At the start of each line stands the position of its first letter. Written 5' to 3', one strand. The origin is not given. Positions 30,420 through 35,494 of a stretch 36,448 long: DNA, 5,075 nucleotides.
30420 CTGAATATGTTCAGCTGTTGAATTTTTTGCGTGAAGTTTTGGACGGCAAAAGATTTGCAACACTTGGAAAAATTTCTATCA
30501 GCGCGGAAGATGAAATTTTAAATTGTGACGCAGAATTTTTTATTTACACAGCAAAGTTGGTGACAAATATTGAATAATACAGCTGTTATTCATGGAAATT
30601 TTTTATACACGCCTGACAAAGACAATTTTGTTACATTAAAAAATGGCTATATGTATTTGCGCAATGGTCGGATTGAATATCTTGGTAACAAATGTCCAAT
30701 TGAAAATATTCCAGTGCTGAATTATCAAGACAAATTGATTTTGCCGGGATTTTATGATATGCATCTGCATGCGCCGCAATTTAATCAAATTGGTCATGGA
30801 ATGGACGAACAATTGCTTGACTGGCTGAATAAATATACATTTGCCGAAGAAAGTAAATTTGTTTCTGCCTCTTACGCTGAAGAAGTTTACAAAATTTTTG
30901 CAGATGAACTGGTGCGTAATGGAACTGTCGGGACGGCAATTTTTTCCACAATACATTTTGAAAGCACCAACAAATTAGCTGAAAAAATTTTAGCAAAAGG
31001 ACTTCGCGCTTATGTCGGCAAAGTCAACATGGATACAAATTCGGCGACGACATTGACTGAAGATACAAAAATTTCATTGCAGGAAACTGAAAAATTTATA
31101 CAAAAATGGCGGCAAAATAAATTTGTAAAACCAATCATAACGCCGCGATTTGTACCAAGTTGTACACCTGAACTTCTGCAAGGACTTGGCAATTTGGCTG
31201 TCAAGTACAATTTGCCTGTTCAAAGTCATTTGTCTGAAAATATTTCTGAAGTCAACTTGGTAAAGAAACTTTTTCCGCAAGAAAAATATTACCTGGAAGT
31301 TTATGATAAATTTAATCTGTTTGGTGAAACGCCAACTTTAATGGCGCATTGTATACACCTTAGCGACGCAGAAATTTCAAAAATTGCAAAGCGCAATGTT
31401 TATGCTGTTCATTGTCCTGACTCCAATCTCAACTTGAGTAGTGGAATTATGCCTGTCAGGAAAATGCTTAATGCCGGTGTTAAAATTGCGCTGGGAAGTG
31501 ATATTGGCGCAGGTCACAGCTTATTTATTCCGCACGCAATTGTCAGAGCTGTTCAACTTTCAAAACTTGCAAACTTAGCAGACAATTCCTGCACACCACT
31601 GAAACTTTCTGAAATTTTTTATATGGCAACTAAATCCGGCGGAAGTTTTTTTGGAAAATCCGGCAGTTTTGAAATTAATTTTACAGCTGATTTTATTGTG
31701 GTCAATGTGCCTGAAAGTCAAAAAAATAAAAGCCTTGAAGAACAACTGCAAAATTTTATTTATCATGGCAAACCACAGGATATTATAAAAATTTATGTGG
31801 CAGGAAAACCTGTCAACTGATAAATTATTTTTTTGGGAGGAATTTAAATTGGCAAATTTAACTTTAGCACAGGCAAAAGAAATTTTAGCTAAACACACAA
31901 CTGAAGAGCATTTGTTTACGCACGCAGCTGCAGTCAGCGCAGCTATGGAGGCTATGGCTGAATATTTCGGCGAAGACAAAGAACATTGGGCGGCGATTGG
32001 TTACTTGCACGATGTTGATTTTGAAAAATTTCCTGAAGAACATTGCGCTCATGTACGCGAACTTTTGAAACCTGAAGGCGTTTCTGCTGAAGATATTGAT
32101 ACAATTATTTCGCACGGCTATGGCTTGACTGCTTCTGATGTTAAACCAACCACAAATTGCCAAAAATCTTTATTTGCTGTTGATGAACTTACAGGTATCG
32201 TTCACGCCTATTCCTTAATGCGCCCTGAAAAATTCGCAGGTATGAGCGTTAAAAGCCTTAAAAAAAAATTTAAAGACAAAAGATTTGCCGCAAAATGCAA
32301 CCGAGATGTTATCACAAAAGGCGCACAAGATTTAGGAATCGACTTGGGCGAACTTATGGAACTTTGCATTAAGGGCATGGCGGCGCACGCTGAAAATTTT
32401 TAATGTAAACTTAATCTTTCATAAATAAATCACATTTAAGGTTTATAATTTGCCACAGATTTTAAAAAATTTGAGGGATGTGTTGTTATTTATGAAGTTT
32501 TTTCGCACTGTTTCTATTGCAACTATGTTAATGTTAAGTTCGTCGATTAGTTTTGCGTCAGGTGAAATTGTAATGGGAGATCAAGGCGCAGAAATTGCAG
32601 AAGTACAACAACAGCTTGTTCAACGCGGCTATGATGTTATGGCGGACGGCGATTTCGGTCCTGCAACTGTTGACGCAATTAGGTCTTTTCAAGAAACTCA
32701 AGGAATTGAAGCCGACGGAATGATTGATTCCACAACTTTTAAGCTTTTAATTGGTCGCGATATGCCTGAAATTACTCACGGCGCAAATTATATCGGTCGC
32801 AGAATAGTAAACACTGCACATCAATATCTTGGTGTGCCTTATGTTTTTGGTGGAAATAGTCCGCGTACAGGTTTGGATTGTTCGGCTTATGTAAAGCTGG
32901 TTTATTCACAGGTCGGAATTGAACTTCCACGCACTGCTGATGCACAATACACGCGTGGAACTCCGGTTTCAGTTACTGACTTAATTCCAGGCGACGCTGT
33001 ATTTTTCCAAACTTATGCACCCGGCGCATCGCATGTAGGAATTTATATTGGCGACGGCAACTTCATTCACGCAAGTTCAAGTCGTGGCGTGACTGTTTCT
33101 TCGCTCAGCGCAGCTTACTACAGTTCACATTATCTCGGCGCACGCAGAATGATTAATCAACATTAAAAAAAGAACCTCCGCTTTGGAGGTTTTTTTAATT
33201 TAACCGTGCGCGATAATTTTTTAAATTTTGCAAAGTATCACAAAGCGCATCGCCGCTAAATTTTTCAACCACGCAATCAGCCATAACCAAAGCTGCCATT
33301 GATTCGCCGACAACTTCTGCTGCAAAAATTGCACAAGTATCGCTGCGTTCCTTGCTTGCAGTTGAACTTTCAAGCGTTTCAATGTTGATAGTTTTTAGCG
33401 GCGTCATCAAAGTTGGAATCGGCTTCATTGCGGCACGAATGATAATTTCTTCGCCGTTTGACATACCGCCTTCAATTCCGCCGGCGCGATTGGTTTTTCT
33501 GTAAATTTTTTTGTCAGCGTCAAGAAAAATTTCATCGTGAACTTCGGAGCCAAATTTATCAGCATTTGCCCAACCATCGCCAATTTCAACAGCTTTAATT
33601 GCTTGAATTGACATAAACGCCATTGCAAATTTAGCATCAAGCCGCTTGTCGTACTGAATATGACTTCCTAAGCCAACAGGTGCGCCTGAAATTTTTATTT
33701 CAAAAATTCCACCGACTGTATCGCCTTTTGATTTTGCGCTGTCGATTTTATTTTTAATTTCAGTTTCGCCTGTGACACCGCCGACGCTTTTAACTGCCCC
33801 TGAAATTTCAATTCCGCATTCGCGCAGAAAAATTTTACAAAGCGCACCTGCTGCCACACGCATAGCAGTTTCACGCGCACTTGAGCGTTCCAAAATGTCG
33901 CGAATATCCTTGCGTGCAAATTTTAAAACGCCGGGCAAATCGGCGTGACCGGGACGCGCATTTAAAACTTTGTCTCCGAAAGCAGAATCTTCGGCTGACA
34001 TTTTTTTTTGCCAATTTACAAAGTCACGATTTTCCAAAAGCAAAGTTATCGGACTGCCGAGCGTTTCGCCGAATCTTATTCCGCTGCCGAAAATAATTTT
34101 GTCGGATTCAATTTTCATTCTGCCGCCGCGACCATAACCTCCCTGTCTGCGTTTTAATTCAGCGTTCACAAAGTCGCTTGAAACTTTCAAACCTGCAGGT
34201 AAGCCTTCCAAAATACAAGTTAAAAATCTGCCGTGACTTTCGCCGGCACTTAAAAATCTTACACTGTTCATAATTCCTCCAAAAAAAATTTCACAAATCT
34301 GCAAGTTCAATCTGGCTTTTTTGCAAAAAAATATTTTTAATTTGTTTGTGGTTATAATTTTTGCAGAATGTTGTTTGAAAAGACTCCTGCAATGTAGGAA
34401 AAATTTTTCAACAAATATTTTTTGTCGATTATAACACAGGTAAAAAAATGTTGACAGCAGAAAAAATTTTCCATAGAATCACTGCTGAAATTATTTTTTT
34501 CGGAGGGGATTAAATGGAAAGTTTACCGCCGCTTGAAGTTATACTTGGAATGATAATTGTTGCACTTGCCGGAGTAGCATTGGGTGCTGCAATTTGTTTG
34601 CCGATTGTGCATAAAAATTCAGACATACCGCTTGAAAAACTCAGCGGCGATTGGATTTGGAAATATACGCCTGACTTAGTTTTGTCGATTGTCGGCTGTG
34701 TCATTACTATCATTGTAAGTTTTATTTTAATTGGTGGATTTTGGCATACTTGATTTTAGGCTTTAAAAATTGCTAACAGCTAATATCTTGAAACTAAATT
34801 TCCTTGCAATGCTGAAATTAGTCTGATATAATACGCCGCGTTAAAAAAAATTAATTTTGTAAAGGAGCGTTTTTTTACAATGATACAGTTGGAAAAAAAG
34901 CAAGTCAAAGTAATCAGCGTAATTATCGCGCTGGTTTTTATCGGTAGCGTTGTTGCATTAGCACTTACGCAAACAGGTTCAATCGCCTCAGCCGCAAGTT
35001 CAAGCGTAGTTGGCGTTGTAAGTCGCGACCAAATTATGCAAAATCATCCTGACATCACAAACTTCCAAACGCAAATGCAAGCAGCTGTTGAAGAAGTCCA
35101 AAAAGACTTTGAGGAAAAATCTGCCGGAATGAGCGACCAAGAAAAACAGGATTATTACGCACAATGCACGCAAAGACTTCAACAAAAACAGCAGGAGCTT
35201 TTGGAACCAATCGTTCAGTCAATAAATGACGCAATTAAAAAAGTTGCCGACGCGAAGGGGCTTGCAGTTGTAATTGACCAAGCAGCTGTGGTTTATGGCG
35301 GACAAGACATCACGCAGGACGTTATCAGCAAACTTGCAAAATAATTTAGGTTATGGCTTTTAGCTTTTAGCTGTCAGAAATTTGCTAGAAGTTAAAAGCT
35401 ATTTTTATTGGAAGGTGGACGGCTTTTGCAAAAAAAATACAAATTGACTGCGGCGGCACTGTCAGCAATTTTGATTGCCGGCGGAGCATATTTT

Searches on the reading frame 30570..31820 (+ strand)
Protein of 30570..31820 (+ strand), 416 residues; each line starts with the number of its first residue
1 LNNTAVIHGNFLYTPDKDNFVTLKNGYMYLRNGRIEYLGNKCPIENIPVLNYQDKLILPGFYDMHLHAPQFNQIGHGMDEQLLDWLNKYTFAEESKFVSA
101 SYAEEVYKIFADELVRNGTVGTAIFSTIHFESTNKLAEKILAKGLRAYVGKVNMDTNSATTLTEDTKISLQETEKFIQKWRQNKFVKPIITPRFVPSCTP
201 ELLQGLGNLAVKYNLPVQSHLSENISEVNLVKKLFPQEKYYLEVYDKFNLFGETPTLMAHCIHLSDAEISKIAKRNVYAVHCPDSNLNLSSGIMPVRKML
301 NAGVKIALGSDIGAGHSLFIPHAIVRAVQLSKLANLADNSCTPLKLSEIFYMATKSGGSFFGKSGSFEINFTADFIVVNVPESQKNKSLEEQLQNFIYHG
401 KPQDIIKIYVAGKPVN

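Call 19: search_protein_families(library=pfam, proteins=[window:30570-31820:+], max_evalue=0.001)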
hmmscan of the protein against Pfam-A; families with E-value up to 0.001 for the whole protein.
window:30570-31820:+ (416 aa): 2 families
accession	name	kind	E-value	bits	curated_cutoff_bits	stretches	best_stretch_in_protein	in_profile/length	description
PF01979.26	Amidohydro_1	-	4.5e-55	187.7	25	1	57-415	2-345/345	Amidohydrolase family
PF07969.17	Amidohydro_3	-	1.2e-06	28.8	29.7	0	257-386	309-452/472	Amidohydrolase family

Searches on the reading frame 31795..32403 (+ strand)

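Call 19: search_protein_families(library=pfam, proteins=[window:31795-32403:+], max_evalue=0.001)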
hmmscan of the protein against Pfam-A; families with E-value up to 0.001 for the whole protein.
window:31795-32403:+ (202 aa): 1 family
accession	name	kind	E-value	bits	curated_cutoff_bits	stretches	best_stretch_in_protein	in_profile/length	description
PF01966.28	HD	-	2.5e-05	25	22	1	41-132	2-113/116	HD domain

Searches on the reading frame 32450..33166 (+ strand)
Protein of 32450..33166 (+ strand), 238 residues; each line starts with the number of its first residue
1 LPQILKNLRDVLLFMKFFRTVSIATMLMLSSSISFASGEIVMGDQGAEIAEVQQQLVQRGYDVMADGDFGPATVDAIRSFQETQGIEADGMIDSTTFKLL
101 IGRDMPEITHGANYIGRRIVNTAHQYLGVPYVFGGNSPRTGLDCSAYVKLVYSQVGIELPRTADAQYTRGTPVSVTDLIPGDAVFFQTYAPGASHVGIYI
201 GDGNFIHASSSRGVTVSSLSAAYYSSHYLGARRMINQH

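Call 19: search_protein_families(library=pfam, proteins=[window:32450-33166:+], max_evalue=0.001)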
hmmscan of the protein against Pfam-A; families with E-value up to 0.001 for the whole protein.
window:32450-33166:+ (238 aa): 4 families
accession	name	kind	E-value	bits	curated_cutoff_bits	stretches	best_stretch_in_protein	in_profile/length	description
PF00877.26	NLPC_P60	-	1.9e-30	105.4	23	1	128-233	1-105/105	NlpC/P60 family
PF01471.23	PG_binding_1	-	1.8e-15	57.3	23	1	45-100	1-57/57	Putative peptidoglycan binding domain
PF09374.15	PG_binding_3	-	1.6e-05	25.4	24.6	1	52-80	6-33/76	Predicted Peptidoglycan domain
PF05708.18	Peptidase_C92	-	0.00019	22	27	0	118-161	83-127/166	Permuted papain-like amidase enzyme, YaeF/YiiX, C92 family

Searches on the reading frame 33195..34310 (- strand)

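Call 19: search_protein_families(library=pfam, proteins=[window:33195-34310:-], max_evalue=0.001)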
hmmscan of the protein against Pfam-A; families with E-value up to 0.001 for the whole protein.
window:33195-34310:- (371 aa): 1 family
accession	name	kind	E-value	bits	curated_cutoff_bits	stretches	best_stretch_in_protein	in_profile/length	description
PF01264.26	Chorismate_synt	-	1.2e-105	353.3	27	1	18-347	2-326/327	Chorismate synthase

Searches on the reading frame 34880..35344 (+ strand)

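Call 19: search_protein_families(library=pfam, proteins=[window:34880-35344:+], max_evalue=0.001)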
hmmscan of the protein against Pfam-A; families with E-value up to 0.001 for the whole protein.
window:34880-35344:+ (154 aa): 2 families
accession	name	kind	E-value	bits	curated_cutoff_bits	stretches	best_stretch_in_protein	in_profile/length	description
PF03938.19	OmpH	-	2.8e-19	70.1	32.4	1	87-152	72-141/141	Outer membrane protein (OmpH-like)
PF11084.13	DUF2621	-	0.00012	22.5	27.7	1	80-149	36-105/139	Protein of unknown function (DUF2621)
